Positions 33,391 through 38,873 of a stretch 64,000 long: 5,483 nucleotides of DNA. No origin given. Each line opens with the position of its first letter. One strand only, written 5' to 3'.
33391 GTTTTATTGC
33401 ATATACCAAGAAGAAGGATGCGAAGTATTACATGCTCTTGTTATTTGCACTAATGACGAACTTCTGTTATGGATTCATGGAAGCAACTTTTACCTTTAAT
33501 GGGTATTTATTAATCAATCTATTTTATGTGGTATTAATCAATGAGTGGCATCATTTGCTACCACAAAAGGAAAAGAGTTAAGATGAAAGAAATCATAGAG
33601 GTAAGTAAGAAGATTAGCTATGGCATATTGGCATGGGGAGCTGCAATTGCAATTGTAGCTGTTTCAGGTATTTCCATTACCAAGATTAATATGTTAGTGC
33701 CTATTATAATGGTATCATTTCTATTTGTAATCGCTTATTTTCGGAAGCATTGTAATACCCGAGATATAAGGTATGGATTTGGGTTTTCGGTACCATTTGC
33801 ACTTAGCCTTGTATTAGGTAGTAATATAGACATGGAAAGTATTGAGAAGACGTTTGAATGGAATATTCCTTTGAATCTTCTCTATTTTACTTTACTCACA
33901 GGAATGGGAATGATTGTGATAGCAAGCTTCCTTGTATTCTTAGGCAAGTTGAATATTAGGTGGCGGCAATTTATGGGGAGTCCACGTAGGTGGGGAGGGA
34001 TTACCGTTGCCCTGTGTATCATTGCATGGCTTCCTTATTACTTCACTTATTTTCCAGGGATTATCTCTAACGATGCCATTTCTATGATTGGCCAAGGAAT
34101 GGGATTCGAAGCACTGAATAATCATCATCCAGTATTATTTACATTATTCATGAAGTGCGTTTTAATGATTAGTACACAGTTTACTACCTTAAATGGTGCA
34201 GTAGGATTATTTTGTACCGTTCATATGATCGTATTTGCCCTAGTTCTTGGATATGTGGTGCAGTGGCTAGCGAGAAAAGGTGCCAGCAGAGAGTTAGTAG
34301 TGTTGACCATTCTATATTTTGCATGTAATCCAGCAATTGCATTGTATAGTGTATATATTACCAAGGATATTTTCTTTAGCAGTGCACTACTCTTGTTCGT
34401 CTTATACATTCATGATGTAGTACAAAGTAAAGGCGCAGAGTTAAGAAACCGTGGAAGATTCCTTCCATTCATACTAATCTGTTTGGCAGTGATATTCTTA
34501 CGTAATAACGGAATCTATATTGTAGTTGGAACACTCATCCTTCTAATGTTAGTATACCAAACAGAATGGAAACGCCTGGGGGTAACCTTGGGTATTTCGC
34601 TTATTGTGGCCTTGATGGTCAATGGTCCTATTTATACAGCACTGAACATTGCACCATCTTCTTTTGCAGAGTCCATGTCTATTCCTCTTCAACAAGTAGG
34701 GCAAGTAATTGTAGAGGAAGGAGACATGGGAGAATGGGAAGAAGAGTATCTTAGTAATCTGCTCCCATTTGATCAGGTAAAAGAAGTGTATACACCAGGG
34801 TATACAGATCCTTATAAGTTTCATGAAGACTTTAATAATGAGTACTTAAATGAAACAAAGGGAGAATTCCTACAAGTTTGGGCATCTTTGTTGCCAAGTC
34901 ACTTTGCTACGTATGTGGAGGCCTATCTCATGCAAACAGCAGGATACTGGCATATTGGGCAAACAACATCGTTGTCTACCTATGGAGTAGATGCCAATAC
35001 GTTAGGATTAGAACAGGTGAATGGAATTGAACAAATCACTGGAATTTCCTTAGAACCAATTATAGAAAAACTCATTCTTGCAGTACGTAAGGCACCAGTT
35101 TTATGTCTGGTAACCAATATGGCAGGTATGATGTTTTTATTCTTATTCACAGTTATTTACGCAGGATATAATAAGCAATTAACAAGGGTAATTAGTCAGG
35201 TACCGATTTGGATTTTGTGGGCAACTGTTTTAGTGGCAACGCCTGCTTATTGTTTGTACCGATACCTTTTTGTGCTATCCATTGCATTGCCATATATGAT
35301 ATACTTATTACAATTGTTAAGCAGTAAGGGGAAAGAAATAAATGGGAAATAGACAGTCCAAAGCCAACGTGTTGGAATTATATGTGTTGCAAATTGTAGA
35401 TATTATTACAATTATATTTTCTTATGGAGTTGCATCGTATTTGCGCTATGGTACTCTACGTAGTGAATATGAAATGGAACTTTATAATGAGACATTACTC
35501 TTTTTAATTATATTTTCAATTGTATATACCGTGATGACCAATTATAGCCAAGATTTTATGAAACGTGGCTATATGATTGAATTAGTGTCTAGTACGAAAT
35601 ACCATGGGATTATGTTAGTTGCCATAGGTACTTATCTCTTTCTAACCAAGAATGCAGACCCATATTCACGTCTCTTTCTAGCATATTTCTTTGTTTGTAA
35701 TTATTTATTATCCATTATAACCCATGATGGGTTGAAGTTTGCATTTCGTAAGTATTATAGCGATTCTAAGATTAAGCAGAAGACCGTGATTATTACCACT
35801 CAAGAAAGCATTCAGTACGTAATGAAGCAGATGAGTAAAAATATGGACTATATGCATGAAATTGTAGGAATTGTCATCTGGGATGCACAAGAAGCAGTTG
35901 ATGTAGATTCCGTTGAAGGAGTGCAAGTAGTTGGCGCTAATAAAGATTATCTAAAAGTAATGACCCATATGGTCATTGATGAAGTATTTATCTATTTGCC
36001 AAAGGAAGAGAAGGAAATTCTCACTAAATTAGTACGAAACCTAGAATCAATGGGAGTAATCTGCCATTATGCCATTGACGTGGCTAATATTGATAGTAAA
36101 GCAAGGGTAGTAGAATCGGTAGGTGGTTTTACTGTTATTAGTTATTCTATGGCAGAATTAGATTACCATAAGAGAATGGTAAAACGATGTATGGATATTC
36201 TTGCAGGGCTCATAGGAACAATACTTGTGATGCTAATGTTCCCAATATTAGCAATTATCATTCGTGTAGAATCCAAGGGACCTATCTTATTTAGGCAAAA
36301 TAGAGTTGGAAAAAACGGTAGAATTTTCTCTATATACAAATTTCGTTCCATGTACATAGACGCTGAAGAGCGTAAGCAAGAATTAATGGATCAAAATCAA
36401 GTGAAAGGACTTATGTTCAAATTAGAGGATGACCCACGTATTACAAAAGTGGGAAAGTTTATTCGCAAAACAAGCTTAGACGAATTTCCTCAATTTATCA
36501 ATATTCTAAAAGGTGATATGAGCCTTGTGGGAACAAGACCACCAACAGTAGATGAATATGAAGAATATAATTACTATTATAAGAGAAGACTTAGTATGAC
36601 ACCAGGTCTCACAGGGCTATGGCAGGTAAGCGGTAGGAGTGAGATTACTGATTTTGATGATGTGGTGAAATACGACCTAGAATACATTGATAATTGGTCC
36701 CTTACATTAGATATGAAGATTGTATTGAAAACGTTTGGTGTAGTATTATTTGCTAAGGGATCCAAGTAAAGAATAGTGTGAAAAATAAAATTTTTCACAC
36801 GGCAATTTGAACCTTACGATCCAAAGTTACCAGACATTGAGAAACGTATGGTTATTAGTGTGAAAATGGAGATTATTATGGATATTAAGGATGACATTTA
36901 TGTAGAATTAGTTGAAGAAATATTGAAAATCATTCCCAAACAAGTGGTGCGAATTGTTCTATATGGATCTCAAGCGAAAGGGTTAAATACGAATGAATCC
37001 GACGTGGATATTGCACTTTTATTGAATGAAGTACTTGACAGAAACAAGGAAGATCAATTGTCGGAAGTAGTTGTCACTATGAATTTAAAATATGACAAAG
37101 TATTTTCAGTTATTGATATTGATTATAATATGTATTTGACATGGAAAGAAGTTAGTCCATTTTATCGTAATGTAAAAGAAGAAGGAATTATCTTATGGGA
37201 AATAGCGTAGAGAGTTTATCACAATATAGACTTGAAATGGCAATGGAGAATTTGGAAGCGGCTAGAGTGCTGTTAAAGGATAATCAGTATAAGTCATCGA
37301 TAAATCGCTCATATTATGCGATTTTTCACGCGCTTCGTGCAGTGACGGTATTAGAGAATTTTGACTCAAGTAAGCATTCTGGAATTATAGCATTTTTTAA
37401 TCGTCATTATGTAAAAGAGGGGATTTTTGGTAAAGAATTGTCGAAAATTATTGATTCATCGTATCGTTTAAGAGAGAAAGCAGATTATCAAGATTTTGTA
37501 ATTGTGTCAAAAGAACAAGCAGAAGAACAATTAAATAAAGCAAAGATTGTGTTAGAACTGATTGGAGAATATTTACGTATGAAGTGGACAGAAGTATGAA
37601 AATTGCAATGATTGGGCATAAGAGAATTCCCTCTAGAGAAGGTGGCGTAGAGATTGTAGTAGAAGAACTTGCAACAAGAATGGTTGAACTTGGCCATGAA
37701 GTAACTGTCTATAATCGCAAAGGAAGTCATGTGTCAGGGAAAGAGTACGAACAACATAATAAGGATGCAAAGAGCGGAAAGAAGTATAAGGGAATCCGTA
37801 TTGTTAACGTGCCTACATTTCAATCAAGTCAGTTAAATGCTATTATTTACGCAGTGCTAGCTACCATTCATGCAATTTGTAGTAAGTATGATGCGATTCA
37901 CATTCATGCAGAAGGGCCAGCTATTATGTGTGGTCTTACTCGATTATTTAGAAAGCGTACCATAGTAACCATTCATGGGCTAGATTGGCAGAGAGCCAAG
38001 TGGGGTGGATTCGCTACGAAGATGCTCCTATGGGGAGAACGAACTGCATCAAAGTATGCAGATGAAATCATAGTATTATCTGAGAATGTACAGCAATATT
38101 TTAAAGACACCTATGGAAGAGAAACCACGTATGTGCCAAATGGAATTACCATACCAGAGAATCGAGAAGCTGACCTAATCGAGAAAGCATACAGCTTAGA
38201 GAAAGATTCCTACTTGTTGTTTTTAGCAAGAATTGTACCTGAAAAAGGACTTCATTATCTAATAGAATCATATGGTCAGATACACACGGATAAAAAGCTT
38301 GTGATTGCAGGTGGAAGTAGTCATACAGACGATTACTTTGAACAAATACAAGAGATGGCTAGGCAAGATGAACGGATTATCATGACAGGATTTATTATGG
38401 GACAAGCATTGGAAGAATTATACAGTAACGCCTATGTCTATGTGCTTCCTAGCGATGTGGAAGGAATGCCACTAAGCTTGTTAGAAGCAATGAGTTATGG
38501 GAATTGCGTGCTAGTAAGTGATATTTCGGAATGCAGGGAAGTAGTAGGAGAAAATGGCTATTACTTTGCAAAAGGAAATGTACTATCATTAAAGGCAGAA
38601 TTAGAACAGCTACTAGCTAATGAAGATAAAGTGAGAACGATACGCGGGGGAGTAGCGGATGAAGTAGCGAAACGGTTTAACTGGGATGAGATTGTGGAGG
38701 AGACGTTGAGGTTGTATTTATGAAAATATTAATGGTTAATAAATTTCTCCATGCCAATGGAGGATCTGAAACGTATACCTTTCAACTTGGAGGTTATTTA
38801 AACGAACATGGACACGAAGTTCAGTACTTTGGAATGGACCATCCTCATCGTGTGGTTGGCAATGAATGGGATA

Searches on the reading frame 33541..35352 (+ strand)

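Call 9: search_protein_families(library=pfam, proteins=[window:33541-35352:+])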
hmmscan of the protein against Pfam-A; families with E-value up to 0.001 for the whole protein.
window:33541-35352:+ (603 aa): 1 family
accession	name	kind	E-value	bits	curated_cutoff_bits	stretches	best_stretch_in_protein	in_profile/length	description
PF19484.4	DUF6020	-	3.5e-41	141.7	28.3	1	191-596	181-594/604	Family of unknown function (DUF6020)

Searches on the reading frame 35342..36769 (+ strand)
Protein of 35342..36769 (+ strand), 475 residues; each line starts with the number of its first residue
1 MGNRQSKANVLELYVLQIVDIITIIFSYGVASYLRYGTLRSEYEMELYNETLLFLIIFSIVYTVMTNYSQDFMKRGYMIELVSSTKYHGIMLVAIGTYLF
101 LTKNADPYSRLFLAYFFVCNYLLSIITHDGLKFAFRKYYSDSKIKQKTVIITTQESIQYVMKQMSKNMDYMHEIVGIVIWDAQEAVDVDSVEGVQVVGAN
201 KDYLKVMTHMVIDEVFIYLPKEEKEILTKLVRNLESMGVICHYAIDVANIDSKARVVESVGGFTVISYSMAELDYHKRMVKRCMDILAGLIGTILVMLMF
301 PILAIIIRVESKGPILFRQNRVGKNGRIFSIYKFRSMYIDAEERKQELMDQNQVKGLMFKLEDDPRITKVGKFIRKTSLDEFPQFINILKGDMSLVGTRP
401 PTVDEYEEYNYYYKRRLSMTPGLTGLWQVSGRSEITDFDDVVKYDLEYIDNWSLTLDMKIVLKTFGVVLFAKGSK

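Call 9: search_protein_families(library=pfam, proteins=[window:35342-36769:+])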
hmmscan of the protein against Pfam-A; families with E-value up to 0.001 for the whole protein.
window:35342-36769:+ (475 aa): 2 families
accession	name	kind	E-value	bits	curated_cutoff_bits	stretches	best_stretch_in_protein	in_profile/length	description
PF02397.22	Bac_transf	-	1.1e-69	234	27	1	281-469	1-178/179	Bacterial sugar transferase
PF13727.12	CoA_binding_3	-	9.1e-14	52.3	25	1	92-237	27-167/175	CoA-binding domain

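Call 55: find_encoding_contigs(protein=window:35342-36769:+, flank=3000, max_places=10)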
Protein window:35342-36769:+ (475 aa): 2 contigs read that carry it; 2 places shown.
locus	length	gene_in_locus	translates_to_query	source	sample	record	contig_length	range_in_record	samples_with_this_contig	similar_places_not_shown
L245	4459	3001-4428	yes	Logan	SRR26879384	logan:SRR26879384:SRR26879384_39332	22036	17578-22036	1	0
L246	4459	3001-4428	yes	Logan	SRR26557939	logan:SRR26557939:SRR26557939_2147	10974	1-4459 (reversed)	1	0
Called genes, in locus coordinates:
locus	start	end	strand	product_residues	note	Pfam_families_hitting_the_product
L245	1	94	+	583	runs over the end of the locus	PF00664:ABC_membrane, PF00005:ABC_tran, PF13304:AAA_21 (faint), PF02463:SMC_N (weak)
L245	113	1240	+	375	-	-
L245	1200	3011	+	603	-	PF19484:DUF6020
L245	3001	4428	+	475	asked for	PF13727:CoA_binding_3, PF02397:Bac_transf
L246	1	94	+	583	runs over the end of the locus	PF00664:ABC_membrane, PF00005:ABC_tran, PF13304:AAA_21 (faint), PF02463:SMC_N (weak)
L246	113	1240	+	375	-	-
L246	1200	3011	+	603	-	PF19484:DUF6020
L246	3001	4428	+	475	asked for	PF13727:CoA_binding_3, PF02397:Bac_transf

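Call 81: find_homologous_proteins(query=window:35342-36769:+, max_evalue=1e-60)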
Query window:35342-36769:+ (475 aa): 7981 proteins with E <= 1e-60 among 8000 candidates; the best 120 are listed.
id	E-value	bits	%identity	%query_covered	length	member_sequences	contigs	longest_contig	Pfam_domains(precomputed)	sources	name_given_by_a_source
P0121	0.0e+0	1044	100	100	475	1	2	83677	PF13727.13,PF02397.23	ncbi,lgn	ncbi:MAG: sugar transferase [Eubacteriales bacterium]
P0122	7.8e-295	995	95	100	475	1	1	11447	PF13727.13,PF02397.23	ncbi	-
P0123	8.8e-265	896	84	100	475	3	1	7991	PF13727.13,PF02397.23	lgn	-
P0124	2.2e-190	651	59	100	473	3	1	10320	PF13727.13,PF02397.23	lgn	-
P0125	3.7e-183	627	58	99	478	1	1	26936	PF13727.13,PF02397.23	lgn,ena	-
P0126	1.5e-182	625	59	99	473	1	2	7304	PF13727.13,PF02397.23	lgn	-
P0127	2.4e-182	625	76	78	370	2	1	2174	PF13727.13,PF02397.23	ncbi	-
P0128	3.0e-166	572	54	100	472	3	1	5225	PF13727.13,PF02397.23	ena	-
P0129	1.1e-165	570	54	100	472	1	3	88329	PF13727.13,PF02397.23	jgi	-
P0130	1.2e-165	570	53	100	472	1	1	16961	PF13727.13,PF02397.23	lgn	-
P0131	2.1e-165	569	53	100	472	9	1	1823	PF13727.13,PF02397.23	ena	-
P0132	3.2e-165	568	52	100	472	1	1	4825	PF13727.13,PF02397.23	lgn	-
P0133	7.1e-165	567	52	100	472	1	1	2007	PF13727.13,PF02397.23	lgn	-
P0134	7.3e-165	567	53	100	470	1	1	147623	PF13727.13,PF02397.23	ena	-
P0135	9.6e-165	567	53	100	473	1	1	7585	PF13727.13,PF02397.23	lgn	-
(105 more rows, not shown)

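Call 82: find_encoding_contigs(protein=P0122, flank=2500, max_places=3)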
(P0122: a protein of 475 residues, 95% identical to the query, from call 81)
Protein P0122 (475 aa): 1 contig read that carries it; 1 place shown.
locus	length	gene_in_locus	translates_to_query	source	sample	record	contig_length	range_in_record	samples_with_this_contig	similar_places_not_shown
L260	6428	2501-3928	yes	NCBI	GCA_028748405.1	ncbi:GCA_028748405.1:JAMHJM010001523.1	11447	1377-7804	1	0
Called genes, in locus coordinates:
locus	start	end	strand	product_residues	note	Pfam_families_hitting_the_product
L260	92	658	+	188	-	-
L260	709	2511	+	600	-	PF19484:DUF6020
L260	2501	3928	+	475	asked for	PF13727:CoA_binding_3, PF02397:Bac_transf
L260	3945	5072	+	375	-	PF09314:DUF1972, PF20706:GT4-conflict (weak), PF13439:Glyco_transf_4, PF13579:Glyco_trans_4_4, PF00534:Glycos_transf_1, PF13692:Glyco_trans_1_4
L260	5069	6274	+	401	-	PF13439:Glyco_transf_4, PF00534:Glycos_transf_1, PF13692:Glyco_trans_1_4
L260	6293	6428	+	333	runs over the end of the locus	PF04055:Radical_SAM, PF13186:SPASM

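Call 83: find_encoding_contigs(protein=P0123, flank=2500, max_places=3)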
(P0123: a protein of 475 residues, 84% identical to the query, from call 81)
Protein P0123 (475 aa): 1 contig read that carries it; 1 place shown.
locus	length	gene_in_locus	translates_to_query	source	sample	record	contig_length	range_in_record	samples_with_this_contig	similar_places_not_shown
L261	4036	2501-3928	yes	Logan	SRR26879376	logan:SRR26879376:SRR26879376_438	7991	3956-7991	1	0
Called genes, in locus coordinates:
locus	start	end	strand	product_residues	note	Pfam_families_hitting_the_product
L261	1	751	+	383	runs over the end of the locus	-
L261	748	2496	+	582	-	PF19484:DUF6020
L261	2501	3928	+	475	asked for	PF13727:CoA_binding_3, PF02397:Bac_transf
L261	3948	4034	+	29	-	?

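Call 84: find_encoding_contigs(protein=P0125, flank=2500, max_places=3)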
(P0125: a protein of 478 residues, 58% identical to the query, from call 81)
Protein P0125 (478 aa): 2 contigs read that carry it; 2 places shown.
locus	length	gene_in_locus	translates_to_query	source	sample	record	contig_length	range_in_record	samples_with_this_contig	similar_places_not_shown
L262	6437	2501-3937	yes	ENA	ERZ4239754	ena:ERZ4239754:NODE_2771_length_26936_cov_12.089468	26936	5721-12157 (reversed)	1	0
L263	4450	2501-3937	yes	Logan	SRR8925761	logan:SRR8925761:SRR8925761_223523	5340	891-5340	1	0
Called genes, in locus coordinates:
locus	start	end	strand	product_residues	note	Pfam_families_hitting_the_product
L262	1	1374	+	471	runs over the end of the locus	PF13231:PMT_2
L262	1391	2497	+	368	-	-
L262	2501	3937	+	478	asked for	PF13727:CoA_binding_3, PF02397:Bac_transf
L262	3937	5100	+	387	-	PF09314:DUF1972, PF13439:Glyco_transf_4, PF13579:Glyco_trans_4_4, PF00534:Glycos_transf_1, PF13692:Glyco_trans_1_4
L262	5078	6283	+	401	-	PF13439:Glyco_transf_4, PF13579:Glyco_trans_4_4 (weak), PF00534:Glycos_transf_1, PF13692:Glyco_trans_1_4, PF13524:Glyco_trans_1_2 (weak)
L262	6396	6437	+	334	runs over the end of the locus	PF04055:Radical_SAM, PF13186:SPASM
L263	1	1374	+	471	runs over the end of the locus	PF13231:PMT_2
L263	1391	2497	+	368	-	-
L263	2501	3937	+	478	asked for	PF13727:CoA_binding_3, PF02397:Bac_transf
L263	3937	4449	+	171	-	?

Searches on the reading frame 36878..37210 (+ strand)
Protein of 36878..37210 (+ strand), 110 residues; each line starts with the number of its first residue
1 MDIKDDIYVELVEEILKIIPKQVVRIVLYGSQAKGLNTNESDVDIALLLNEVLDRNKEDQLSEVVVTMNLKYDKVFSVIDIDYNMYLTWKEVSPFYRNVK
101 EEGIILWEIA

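Call 9: search_protein_families(library=pfam, proteins=[window:36878-37210:+])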
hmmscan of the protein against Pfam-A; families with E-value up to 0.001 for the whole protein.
window:36878-37210:+ (110 aa): 3 families
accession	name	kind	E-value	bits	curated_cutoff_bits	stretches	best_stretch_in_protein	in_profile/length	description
PF01909.29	NTP_transf_2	-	1.5e-09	38.5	21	1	13-73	5-70/93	Nucleotidyltransferase domain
PF18765.7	Polbeta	-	2.2e-09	37.8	26.9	1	13-81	1-66/93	Polymerase beta, Nucleotidyltransferase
PF22600.2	MTPAP-like_central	-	4.8e-05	23.9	27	1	10-60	27-75/139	Poly(A) RNA polymerase, mitochondrial-like, central palm domain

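Call 12: find_encoding_contigs(protein=window:36878-37210:+, flank=10000, max_places=10)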
Protein window:36878-37210:+ (110 aa): no gene with exactly this product is on record in the collection.

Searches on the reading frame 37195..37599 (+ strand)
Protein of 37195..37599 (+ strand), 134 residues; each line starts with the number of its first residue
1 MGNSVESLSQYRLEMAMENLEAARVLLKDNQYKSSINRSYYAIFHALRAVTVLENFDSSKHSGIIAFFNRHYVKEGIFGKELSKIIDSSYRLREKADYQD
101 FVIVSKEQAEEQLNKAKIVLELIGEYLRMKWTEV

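Call 9: search_protein_families(library=pfam, proteins=[window:37195-37599:+])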
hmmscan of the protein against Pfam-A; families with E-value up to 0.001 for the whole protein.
window:37195-37599:+ (134 aa): 1 family
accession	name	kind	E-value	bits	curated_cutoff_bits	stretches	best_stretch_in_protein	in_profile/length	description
PF05168.19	HEPN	-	1.3e-21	77.3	22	1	10-124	2-115/117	HEPN domain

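Call 56: find_encoding_contigs(protein=window:37195-37599:+, flank=3000, max_places=10)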
Protein window:37195-37599:+ (134 aa): 6 contigs read that carry it; 5 places shown.
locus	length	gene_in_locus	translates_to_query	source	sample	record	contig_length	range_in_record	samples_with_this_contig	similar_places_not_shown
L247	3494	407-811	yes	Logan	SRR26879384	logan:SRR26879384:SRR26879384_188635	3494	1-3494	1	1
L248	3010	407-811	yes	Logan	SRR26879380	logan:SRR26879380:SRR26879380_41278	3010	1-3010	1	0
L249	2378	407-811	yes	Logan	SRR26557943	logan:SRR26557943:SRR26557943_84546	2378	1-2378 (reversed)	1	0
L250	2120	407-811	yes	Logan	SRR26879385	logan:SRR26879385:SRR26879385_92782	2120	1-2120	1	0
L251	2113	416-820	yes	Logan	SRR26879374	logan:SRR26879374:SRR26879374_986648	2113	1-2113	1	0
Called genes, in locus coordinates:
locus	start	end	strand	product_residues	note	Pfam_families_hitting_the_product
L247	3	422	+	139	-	?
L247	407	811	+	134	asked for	PF05168:HEPN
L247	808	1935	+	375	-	PF09314:DUF1972, PF20706:GT4-conflict (faint), PF13439:Glyco_transf_4, PF13579:Glyco_trans_4_4, PF00534:Glycos_transf_1, PF13692:Glyco_trans_1_4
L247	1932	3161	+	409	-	PF13439:Glyco_transf_4, PF13579:Glyco_trans_4_4 (weak), PF00534:Glycos_transf_1, PF13692:Glyco_trans_1_4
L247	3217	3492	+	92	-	?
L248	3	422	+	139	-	?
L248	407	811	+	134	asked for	PF05168:HEPN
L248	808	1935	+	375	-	PF09314:DUF1972, PF20706:GT4-conflict (faint), PF13439:Glyco_transf_4, PF13579:Glyco_trans_4_4, PF00534:Glycos_transf_1, PF13692:Glyco_trans_1_4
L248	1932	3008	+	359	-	?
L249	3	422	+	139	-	?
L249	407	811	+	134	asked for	PF05168:HEPN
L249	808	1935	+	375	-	PF09314:DUF1972, PF20706:GT4-conflict (faint), PF13439:Glyco_transf_4, PF13579:Glyco_trans_4_4, PF00534:Glycos_transf_1, PF13692:Glyco_trans_1_4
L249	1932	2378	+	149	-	?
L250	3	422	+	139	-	?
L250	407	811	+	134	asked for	PF05168:HEPN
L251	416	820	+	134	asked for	PF05168:HEPN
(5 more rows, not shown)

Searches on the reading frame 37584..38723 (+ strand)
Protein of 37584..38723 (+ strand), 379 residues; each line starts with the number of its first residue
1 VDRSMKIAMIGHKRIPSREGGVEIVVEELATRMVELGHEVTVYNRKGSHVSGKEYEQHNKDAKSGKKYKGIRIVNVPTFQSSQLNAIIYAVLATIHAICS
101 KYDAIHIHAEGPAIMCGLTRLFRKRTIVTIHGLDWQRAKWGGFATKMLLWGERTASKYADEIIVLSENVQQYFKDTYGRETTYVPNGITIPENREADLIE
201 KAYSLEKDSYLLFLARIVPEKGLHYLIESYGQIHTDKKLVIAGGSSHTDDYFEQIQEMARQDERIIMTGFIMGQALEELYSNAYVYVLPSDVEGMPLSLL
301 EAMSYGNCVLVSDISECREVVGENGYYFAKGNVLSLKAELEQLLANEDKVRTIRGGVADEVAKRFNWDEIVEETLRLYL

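Call 68: search_protein_families(library=pfam, proteins=[window:37584-38723:+])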
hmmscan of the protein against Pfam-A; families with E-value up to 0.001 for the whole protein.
window:37584-38723:+ (379 aa): 6 families
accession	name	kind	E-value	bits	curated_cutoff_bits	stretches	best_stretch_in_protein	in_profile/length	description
PF00534.26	Glycos_transf_1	-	5.5e-30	104.6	26.4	1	204-350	11-162/172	Glycosyl transferases group 1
PF13692.12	Glyco_trans_1_4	-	1.1e-27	97.5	27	1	210-346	3-142/142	Glycosyl transferases group 1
PF13439.12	Glyco_transf_4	-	3e-24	86.4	28.5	1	20-188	2-166/170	Glycosyltransferase Family 4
PF13579.12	Glyco_trans_4_4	-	1.6e-15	58.2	29.7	1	20-187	1-158/158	Glycosyl transferase 4-like domain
PF09314.17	DUF1972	-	2.2e-11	44.2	25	1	7-184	4-181/186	Domain of unknown function (DUF1972)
PF20706.3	GT4-conflict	-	2.5e-07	30.5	26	1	200-315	193-314/385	Family 4 Glycosyltransferase in conflict systems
